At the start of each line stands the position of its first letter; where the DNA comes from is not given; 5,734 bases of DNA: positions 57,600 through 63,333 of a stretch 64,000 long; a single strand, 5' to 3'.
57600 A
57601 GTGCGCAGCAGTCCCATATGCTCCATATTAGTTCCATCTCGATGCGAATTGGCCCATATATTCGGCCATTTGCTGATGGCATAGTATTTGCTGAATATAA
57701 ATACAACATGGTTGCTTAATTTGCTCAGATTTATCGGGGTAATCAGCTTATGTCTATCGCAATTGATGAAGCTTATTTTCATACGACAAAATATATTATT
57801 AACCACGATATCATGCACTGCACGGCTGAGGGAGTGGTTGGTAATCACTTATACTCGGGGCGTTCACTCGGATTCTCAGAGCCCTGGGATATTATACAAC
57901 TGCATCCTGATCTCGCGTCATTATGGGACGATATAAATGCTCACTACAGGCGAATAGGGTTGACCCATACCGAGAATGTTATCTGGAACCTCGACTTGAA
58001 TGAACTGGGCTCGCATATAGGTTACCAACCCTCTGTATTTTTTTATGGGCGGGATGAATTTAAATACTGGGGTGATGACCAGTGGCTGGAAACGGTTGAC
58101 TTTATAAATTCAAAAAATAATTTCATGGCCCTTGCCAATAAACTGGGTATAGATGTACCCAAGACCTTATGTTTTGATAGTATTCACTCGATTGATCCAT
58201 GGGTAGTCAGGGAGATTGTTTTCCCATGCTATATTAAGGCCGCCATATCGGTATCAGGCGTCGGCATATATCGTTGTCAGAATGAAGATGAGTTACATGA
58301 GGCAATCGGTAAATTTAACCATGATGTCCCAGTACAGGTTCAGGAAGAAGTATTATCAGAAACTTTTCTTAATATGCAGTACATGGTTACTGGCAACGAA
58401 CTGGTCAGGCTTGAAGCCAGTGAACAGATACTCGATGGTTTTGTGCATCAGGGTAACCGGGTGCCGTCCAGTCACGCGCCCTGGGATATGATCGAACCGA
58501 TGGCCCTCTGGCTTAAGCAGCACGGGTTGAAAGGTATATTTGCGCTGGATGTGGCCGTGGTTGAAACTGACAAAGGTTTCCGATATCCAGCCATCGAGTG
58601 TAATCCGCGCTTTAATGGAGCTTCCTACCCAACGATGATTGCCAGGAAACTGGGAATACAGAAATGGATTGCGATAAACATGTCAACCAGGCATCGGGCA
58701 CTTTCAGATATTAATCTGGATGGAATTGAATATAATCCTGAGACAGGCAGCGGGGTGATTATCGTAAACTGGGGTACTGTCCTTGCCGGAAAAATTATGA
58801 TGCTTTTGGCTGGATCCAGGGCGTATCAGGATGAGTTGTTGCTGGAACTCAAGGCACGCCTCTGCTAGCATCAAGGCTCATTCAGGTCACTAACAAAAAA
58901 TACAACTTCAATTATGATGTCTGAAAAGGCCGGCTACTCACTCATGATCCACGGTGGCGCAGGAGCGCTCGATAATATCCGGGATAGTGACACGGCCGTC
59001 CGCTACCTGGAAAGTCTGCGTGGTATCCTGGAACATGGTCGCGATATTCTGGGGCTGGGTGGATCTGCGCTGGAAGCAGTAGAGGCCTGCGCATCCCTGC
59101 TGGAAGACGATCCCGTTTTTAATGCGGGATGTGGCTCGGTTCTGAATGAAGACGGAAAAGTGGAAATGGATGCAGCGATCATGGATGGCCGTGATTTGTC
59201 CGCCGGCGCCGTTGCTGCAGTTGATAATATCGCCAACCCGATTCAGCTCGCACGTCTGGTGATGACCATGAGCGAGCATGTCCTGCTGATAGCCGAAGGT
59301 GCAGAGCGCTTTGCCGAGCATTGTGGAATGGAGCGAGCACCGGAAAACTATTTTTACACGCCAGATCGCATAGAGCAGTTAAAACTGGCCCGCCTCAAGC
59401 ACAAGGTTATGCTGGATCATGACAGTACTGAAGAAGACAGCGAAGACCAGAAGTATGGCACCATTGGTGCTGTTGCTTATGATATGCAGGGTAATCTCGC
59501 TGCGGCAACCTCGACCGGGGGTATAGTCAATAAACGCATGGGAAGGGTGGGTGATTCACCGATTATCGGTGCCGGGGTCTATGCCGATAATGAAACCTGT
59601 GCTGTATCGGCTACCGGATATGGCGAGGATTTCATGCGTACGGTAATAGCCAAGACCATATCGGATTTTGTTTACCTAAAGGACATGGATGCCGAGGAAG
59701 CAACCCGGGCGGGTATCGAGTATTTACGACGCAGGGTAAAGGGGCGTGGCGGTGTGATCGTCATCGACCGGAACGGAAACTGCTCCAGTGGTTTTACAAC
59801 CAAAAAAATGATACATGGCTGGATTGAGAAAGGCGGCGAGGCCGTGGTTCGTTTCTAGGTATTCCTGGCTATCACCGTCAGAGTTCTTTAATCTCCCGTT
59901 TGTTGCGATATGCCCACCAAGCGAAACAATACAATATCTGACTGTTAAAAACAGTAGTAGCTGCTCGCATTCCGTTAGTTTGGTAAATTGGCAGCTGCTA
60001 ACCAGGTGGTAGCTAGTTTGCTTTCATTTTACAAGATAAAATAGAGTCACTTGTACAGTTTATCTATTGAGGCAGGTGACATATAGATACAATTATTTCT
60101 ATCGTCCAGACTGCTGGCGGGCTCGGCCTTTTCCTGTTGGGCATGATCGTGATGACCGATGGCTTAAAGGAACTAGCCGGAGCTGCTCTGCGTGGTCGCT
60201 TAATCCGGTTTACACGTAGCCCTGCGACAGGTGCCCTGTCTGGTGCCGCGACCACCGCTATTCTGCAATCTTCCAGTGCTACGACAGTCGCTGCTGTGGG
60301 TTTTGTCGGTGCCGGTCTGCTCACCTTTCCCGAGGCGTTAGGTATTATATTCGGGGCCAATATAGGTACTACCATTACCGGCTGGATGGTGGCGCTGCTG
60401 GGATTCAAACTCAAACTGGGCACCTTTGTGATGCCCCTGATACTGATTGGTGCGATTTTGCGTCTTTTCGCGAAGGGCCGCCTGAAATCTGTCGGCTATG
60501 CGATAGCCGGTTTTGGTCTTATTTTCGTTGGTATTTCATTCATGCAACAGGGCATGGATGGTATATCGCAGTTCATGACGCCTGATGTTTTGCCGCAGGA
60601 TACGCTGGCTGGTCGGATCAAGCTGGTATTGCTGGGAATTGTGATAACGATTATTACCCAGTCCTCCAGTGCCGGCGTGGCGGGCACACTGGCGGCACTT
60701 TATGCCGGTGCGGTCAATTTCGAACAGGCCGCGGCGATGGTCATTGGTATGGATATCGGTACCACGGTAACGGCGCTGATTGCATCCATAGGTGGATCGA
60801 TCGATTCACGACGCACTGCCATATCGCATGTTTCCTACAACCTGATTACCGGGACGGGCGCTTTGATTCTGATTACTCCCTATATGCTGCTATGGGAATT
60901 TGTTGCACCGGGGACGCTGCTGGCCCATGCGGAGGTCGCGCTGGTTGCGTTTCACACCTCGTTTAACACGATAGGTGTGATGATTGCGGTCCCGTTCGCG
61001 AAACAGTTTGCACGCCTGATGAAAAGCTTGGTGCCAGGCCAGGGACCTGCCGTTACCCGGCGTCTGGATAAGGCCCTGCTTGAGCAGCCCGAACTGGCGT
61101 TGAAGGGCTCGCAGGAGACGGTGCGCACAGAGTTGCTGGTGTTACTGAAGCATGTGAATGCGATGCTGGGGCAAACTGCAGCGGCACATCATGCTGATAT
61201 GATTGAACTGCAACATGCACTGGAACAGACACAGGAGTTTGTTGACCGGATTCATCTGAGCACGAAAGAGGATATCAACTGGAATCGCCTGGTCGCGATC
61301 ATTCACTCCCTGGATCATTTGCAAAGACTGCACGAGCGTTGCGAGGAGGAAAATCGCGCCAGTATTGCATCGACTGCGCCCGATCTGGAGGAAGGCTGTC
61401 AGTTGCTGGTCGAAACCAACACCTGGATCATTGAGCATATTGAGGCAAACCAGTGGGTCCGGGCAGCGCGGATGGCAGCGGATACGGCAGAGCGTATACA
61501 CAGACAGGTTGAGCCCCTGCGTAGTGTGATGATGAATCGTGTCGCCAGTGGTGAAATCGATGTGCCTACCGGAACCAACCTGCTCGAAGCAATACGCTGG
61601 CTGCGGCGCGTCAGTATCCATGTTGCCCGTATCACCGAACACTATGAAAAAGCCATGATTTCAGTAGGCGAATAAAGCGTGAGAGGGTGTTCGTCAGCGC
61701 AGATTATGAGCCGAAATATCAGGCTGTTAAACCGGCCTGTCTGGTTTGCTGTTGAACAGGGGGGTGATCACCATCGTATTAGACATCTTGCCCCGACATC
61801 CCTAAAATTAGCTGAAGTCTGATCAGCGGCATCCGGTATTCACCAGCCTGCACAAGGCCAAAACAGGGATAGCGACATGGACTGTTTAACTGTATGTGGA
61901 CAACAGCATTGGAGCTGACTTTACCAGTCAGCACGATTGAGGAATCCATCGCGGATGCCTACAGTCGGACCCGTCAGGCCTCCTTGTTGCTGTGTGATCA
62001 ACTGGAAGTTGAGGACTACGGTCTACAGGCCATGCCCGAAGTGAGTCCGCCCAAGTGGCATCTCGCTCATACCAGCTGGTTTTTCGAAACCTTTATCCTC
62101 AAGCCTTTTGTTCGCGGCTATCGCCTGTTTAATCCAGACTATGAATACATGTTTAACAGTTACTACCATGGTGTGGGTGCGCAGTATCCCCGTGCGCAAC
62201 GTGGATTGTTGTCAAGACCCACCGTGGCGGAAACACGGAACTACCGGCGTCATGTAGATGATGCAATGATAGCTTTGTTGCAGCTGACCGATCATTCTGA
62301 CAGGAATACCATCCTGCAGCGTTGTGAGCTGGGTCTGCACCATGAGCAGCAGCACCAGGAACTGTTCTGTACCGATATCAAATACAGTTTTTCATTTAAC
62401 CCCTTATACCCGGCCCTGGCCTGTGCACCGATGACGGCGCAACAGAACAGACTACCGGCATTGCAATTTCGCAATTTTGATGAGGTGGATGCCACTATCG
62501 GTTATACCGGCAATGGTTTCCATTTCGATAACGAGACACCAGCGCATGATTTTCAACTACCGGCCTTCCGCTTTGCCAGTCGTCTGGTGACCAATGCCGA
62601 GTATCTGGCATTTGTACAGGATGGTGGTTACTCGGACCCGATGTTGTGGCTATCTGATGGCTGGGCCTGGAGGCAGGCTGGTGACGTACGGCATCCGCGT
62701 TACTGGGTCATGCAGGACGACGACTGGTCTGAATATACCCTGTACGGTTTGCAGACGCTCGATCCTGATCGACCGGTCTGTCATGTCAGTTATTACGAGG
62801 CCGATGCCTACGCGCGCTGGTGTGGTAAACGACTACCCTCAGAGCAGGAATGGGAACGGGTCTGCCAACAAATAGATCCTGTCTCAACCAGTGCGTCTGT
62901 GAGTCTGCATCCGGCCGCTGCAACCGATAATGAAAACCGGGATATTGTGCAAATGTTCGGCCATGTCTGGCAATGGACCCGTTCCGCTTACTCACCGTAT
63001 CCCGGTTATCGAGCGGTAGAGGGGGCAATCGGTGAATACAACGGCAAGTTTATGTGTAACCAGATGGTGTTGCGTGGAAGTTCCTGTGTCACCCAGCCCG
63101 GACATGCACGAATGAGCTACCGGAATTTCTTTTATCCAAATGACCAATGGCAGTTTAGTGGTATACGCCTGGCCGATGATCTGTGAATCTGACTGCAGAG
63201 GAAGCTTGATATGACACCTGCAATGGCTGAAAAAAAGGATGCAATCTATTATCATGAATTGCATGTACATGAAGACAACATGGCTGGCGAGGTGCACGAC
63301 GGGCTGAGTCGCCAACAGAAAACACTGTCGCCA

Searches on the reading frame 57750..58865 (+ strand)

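Call 53: search_protein_families(library=pfam, proteins=[window:57750-58865:+], max_evalue=0.001)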
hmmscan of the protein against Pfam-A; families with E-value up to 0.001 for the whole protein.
window:57750-58865:+ (372 aa): 1 family
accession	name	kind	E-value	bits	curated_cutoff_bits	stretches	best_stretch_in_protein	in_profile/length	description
PF07478.18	Dala_Dala_lig_C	-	7.8e-05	22.7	24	1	152-223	31-100/204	D-ala D-ala ligase C-terminus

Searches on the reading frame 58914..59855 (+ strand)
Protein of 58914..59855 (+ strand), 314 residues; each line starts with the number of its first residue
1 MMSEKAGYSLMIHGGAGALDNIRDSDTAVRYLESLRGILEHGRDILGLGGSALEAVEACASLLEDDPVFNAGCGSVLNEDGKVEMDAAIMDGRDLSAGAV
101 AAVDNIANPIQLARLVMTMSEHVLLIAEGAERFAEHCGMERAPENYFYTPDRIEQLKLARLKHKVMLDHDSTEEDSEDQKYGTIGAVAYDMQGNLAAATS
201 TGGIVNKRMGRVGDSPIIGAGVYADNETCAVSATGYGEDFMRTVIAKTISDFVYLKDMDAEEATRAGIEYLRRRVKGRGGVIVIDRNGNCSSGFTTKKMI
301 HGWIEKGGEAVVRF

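Call 53: search_protein_families(library=pfam, proteins=[window:58914-59855:+], max_evalue=0.001)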
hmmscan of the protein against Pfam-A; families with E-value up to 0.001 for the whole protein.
window:58914-59855:+ (314 aa): 1 family
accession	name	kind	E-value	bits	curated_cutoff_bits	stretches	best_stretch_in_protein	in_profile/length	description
PF01112.23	Asparaginase_2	-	6.4e-106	354.4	27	1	9-307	2-301/309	Asparaginase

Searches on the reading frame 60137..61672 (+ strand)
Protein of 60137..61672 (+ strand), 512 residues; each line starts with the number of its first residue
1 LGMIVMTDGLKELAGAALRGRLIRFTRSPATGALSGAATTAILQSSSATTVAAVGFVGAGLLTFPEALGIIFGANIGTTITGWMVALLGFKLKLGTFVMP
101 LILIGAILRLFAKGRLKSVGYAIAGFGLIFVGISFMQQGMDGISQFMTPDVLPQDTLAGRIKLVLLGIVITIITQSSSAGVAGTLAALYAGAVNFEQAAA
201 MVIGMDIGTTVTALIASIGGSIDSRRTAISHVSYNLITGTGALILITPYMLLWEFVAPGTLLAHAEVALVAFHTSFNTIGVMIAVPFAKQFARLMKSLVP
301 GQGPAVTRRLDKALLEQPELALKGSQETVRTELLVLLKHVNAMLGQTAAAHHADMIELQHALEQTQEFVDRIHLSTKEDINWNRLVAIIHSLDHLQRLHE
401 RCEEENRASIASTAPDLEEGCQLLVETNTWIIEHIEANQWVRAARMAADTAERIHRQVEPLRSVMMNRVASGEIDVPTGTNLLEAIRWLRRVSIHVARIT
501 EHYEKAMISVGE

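Call 53: search_protein_families(library=pfam, proteins=[window:60137-61672:+], max_evalue=0.001)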
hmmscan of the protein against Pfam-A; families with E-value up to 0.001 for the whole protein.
window:60137-61672:+ (512 aa): 1 family
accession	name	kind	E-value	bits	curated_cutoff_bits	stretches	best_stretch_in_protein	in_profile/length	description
PF02690.20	Na_Pi_cotrans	-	6e-50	169.3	29.1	2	1-137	4-136/137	Na+/Pi-cotransporter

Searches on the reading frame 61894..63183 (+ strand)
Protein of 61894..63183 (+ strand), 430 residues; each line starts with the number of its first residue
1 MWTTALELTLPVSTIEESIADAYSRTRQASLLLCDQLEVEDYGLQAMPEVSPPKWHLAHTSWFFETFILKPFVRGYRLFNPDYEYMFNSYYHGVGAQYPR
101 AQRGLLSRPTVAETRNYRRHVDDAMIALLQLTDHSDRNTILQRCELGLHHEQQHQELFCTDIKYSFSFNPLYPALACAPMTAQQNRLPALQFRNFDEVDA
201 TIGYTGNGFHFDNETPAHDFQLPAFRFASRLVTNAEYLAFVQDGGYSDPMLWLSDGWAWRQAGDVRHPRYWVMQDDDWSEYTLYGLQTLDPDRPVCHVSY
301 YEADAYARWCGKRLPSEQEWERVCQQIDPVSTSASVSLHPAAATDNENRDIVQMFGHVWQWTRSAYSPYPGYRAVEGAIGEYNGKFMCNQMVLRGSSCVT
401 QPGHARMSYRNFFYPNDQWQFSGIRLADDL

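Call 53: search_protein_families(library=pfam, proteins=[window:61894-63183:+], max_evalue=0.001)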
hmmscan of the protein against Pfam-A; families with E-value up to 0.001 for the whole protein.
window:61894-63183:+ (430 aa): 2 families
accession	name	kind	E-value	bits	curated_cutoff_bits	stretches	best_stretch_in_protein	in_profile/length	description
PF03781.23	FGE-sulfatase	-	1.2e-31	110.8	23.3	1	207-427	19-254/255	Sulfatase-modifying factor enzyme 1-like domain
PF12867.12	DinB_2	-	6.3e-08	33.6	24.8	1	23-156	2-126/128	DinB superfamily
